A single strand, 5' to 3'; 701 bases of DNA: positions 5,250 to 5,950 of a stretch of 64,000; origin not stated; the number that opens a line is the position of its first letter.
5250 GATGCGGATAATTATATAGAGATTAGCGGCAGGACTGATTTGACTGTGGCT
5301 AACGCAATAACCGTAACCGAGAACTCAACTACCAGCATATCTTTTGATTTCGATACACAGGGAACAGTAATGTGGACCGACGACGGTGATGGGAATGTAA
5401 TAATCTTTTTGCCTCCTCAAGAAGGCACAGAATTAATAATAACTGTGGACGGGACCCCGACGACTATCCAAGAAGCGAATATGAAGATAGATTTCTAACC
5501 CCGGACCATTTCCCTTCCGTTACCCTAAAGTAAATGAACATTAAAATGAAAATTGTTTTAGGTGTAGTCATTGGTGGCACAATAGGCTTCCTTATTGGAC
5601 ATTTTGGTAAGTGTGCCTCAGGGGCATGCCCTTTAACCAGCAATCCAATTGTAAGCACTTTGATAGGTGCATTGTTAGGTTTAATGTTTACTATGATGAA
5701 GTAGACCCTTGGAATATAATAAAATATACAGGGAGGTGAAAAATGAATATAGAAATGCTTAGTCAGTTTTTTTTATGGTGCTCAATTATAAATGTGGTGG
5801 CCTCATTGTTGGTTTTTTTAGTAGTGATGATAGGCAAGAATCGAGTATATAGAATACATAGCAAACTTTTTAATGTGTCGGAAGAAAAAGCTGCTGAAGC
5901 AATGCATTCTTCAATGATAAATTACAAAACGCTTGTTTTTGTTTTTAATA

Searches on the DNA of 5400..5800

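Call 55: search_rna_families(source=window, start=5400, end=5800, threshold=evalue, max_evalue=1)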
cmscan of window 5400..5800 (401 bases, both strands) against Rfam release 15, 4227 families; matches with E-value up to 1: 1.
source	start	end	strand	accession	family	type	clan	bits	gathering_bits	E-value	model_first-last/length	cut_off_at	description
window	5725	5792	-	RF00811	mir-84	Gene; miRNA;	-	15.7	60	0.7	1-75/75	no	mir-84 microRNA precursor family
